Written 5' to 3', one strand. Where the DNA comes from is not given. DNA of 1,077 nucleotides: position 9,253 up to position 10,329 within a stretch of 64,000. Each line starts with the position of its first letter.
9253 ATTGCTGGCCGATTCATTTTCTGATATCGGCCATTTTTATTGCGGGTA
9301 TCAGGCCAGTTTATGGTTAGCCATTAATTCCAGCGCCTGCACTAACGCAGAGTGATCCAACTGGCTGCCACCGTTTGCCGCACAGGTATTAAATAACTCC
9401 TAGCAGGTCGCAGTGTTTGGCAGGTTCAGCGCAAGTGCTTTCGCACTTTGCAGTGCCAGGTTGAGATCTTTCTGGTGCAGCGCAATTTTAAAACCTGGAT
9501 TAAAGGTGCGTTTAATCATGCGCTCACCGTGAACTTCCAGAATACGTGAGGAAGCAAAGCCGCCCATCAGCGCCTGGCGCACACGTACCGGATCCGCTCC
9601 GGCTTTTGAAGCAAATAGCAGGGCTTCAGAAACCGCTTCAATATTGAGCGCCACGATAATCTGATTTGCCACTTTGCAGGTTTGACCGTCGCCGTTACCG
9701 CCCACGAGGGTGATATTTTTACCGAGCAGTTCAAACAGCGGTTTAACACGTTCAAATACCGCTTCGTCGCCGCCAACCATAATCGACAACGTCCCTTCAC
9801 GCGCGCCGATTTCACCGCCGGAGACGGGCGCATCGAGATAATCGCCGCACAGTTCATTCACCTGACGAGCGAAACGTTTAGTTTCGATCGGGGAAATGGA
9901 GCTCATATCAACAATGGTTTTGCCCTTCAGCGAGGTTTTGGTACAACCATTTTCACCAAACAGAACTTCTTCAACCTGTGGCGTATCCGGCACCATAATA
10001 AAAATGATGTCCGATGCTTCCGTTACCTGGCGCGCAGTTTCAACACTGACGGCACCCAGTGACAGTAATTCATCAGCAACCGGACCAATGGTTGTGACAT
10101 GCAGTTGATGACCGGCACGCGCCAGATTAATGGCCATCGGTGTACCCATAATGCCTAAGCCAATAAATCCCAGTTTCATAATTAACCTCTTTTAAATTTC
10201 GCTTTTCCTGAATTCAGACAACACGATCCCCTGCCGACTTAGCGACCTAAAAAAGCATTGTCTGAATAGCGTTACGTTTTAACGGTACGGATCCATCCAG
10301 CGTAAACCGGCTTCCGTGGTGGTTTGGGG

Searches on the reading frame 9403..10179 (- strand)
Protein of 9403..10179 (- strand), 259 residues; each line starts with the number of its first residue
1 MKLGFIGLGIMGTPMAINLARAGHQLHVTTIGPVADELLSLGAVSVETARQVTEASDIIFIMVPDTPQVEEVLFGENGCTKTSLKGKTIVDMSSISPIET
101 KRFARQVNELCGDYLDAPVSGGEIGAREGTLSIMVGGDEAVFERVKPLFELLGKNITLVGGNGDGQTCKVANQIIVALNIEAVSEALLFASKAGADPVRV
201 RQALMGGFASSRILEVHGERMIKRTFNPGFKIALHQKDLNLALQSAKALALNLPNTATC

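Call 10: list_cluster_members(proteins=[window:9403-10179:-, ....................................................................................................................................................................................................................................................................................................])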
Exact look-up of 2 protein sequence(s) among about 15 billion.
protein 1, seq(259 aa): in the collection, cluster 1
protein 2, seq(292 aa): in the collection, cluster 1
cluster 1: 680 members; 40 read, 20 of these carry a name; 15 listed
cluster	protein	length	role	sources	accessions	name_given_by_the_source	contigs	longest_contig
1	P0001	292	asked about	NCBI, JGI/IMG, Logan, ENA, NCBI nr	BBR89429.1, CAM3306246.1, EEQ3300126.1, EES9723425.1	TPA: 2-hydroxy-3-oxopropionate reductase [Escherichia coli] | 2-hydroxy-3-oxopropionate reductase [Escherichia coli]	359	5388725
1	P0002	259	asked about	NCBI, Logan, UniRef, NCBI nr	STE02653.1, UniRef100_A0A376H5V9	2-hydroxy-3-oxopropionate reductase [Escherichia coli] | 2-hydroxy-3-oxopropionate reductase n=2 Tax=Escherichia coli TaxID=562 ...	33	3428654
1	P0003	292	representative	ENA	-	-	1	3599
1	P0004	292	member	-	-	TPA: 2-hydroxy-3-oxopropionate reductase [Escherichia coli] | 2-hydroxy-3-oxopropionate reductase | 2-hydroxy-3-oxopropionate reductase n=3 Tax=Pseudomonadati TaxID=3379134 ...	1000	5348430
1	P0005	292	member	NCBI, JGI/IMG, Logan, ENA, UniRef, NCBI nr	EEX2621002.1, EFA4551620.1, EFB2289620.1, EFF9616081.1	2-hydroxy-3-oxopropionate reductase [Escherichia coli] | 2-hydroxy-3-oxopropionate reductase | 2-hydroxy-3-oxopropionate reductase n=1 Tax=Escherichia coli TaxID=562 ...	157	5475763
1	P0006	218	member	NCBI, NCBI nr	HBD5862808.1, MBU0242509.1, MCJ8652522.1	TPA: 2-hydroxy-3-oxopropionate reductase, partial [Escherichia coli] | 2-hydroxy-3-oxopropionate reductase [Escherichia coli]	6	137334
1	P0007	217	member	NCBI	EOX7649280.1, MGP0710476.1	2-hydroxy-3-oxopropionate reductase, partial [Escherichia coli]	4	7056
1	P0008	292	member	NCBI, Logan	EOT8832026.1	2-hydroxy-3-oxopropionate reductase [Escherichia fergusonii]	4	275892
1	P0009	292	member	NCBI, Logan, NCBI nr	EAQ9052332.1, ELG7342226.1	2-hydroxy-3-oxopropionate reductase [Salmonella enterica]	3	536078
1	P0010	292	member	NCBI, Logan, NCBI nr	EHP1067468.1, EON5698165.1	2-hydroxy-3-oxopropionate reductase [Escherichia coli]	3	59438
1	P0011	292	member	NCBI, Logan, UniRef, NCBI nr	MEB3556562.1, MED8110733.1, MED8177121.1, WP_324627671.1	2-hydroxy-3-oxopropionate reductase [Escherichia coli] | 2-hydroxy-3-oxopropionate reductase n=1 Tax=Escherichia coli TaxID=562 RepID=UPI002B93EECD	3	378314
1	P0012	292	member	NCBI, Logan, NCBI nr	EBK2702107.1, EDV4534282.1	2-hydroxy-3-oxopropionate reductase [Salmonella enterica subsp. enterica] | 2-hydroxy-3-oxopropionate reductase [Salmonella enterica subsp. enterica serovar ...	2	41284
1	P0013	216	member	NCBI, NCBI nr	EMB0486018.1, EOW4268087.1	2-hydroxy-3-oxopropionate reductase, partial [Escherichia coli] | 2-hydroxy-3-oxopropionate reductase [Escherichia coli]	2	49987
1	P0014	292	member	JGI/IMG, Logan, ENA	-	2-hydroxy-3-oxopropionate reductase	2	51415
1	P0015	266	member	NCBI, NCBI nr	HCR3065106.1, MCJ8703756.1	TPA: 2-hydroxy-3-oxopropionate reductase, partial [Escherichia coli] | 2-hydroxy-3-oxopropionate reductase [Escherichia coli]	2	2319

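Call 13: find_encoding_contigs(protein=P0002, flank=3000, max_places=10)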
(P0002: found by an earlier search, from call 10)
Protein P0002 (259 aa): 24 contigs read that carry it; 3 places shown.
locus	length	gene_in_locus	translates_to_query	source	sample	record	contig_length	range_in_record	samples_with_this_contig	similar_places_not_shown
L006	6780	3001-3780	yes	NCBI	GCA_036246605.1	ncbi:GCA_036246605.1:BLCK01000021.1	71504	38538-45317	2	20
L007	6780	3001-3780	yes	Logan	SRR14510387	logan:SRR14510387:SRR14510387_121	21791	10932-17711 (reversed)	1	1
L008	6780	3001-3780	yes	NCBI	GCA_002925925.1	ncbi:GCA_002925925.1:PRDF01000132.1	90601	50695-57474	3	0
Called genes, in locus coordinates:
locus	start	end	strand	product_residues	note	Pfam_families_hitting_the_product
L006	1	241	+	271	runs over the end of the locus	PF09339:HTH_IclR, PF01614:IclR_C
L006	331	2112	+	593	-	PF02776:TPP_enzyme_N, PF00205:TPP_enzyme_M, PF02775:TPP_enzyme_C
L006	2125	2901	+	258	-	PF01261:AP_endonuc_2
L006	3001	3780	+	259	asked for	PF03446:NAD_binding_2, PF03807:F420_oxidored (weak), PF14833:NAD_binding_11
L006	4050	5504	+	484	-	PF02133:Transp_cyt_pur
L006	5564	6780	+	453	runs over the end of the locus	PF07969:Amidohydro_3 (weak), PF01979:Amidohydro_1, PF12890:DHOase (weak)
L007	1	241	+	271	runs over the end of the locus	PF09339:HTH_IclR, PF01614:IclR_C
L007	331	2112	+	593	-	PF02776:TPP_enzyme_N, PF00205:TPP_enzyme_M, PF02775:TPP_enzyme_C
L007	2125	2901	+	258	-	PF01261:AP_endonuc_2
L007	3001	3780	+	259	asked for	PF03446:NAD_binding_2, PF03807:F420_oxidored (weak), PF14833:NAD_binding_11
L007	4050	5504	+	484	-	PF02133:Transp_cyt_pur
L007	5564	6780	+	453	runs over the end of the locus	PF07969:Amidohydro_3 (weak), PF01979:Amidohydro_1, PF12890:DHOase (weak)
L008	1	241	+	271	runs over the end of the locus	PF09339:HTH_IclR, PF01614:IclR_C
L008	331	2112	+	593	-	PF02776:TPP_enzyme_N, PF00205:TPP_enzyme_M, PF02775:TPP_enzyme_C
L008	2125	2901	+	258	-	PF01261:AP_endonuc_2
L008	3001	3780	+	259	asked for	PF03446:NAD_binding_2, PF03807:F420_oxidored (weak), PF14833:NAD_binding_11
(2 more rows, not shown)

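Call 30: find_encoding_contigs(protein=P0002, flank=10000, max_places=10)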
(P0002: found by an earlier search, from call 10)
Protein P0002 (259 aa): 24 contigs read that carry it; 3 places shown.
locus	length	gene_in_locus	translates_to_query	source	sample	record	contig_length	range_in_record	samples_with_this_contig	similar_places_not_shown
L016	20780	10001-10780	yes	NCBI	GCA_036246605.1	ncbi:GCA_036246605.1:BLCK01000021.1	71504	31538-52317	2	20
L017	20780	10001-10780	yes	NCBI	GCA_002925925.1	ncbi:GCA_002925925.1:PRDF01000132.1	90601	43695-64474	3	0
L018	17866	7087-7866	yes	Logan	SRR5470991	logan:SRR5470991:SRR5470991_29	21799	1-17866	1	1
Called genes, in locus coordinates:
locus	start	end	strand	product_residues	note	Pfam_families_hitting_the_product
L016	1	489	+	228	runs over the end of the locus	PF00005:ABC_tran, PF13304:AAA_21 (faint)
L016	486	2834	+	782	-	PF02687:FtsX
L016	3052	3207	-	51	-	PF28061:DinQ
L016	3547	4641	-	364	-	PF00581:Rhodanese (faint), PF26341:AAA_SelU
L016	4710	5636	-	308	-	PF00126:HTH_1, PF03466:LysR_substrate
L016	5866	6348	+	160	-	PF04115:Ureidogly_lyase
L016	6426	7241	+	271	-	PF09339:HTH_IclR, PF01614:IclR_C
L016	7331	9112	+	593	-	PF02776:TPP_enzyme_N, PF00205:TPP_enzyme_M, PF02775:TPP_enzyme_C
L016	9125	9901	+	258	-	PF01261:AP_endonuc_2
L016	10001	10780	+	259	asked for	PF03446:NAD_binding_2, PF03807:F420_oxidored (weak), PF14833:NAD_binding_11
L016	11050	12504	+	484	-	PF02133:Transp_cyt_pur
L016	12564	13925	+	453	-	PF07969:Amidohydro_3 (weak), PF01979:Amidohydro_1, PF12890:DHOase (weak)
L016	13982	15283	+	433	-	PF00860:Xan_ur_permease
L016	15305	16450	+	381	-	PF02595:Gly_kinase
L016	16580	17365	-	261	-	PF05899:Cupin_3, PF07883:Cupin_2 (weak)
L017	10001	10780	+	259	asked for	PF03446:NAD_binding_2, PF03807:F420_oxidored (weak), PF14833:NAD_binding_11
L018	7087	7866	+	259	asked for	PF03446:NAD_binding_2, PF03807:F420_oxidored (weak), PF14833:NAD_binding_11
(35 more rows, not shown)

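Call 34: search_solved_structures(query=P0001, max_evalue=1e-30, show_alignments=1)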
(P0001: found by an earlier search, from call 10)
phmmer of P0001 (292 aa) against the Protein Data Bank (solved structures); distinct sequences matched with E-value up to 1e-30: 17.
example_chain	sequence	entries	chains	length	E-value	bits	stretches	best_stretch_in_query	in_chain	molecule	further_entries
1yb4_A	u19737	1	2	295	6.9e-176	586.3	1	1-291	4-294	tartronic semialdehyde reductase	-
9rb2_A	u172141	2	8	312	1.9e-114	384.8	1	2-290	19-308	Probable oxidoreductase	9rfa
1vpd_A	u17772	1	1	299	9.2e-69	235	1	1-287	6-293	TARTRONATE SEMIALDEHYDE REDUCTASE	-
4dll_A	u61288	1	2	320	6.5e-60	206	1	2-281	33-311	2-hydroxy-3-oxopropionate reductase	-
3w6u_A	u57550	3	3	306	7.6e-55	189.4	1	1-276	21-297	6-phosphogluconate dehydrogenase, NAD-binding protein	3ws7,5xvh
3w6z_A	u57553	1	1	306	5.3e-54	186.6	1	1-276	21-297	6-phosphogluconate dehydrogenase, NAD-binding protein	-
3cky_A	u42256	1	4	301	9.8e-53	182.5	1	1-287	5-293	2-hydroxymethyl glutarate dehydrogenase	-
3q3c_A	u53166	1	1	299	8.3e-40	140.1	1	3-279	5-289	Probable 3-hydroxyisobutyrate dehydrogenase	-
3obb_A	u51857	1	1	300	8.4e-40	140.1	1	3-279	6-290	Probable 3-hydroxyisobutyrate dehydrogenase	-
3pef_A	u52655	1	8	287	1.4e-39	139.3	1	2-282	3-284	6-phosphogluconate dehydrogenase, NAD-binding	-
5je8_A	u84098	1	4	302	2.2e-39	138.7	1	2-283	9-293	3-hydroxyisobutyrate dehydrogenase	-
2gf2_A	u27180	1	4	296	2.5e-37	131.9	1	1-283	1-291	3-hydroxyisobutyrate dehydrogenase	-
2i9p_A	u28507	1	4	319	3.3e-37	131.6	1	1-283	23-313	3-hydroxyisobutyrate dehydrogenase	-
3pdu_A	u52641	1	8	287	1.1e-36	129.9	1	3-284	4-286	3-hydroxyisobutyrate dehydrogenase family protein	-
3g0o_A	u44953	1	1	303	2.6e-36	128.6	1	3-283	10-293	3-hydroxyisobutyrate dehydrogenase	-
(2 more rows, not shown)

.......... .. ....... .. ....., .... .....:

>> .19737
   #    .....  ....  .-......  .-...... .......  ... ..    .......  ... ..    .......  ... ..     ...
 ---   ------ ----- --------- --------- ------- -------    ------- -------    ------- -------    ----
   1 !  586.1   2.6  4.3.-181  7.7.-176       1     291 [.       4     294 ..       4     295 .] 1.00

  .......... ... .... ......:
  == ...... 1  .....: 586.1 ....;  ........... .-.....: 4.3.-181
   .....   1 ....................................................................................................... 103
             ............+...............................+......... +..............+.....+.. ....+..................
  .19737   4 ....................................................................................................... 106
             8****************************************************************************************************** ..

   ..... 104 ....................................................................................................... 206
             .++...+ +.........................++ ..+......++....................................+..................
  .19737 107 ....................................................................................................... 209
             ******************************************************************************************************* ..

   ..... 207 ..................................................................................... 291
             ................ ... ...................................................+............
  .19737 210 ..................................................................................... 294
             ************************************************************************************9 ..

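Call 52: predict_structure(protein=P0001)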
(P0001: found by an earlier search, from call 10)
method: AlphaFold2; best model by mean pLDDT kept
length: 292 residues; sequences in the alignment: 1
mean_pLDDT: 35.4   pTM: 0.25
mean pLDDT of the five models: 35.4, 35.0, 32.7, 32.7, 30.0
residues with pLDDT >= 90: 0; 70-90: 0; 50-70: 14; < 50: 278
segments of 3 or more residues with pLDDT < 50: 1-14, 23-34, 42-292
pLDDT, mean of each block of 10 residues (from residue 1): 30 48 46 50 48 36 36 31 31 32 39 32 28 33 38 28 25 26 35 36 32 24 23 31 40 42 46 42 41 32
secondary structure, 60 per line:
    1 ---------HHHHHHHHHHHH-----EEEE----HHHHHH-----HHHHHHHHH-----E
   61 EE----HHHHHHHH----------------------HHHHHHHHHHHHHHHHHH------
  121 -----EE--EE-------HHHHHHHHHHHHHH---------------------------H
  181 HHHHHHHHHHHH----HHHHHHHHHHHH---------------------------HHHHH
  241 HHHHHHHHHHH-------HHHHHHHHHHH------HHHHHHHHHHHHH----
elements in order: H10-21 E27-30 H35-40 H46-54 E60-62 H67-74 H97-114 H139-152 H180-192 H197-208 H236-251 H259-269 H276-288

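Call 56: profile_search(protein=P0001)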
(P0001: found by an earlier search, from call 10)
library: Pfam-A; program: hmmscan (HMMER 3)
A. the first sequence (292 residues): domains with independent E <= 10: 9; with E <= 0.001: 3
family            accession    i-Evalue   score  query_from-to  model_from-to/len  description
NAD_binding_2     PF03446.21    3.6e-48   164.0       2-160         1-161/161  NAD binding domain of 6-phosphogluconate dehydrogenase
NAD_binding_11    PF14833.11    6.6e-40   136.6     163-283         1-122/122  NAD-binding of NADP-dependent 3-hydroxyisobutyrate dehydrogenase
F420_oxidored     PF03807.23    7.1e-06    27.0       2-93          1-92/94  NADP oxidoreductase coenzyme F420-dependent
2-Hacid_dh_C      PF02826.25     0.0014    18.5       2-72         38-108/178  D-isomer specific 2-hydroxyacid dehydrogenase, NAD binding domain
Rossmann-like     PF10727.15      0.014    15.6       2-74         16-90/131  Rossmann-like domain
KARI_N            PF07991.19      0.065    13.2       3-69          7-74/165  Acetohydroxy acid isomeroreductase, NADPH-binding domain
3HCDH_N           PF02737.24       0.11    12.9       3-31          2-30/180  3-hydroxyacyl-CoA dehydrogenase, NAD binding domain
ApbA              PF02558.23       0.21    11.7       5-35          3-33/150  Ketopantoate reductase PanE/ApbA
UDPG_MGDP_dh_N    PF03721.20       0.44    10.5       1-28          1-28/187  UDP-glucose/GDP-mannose dehydrogenase family, NAD binding domain
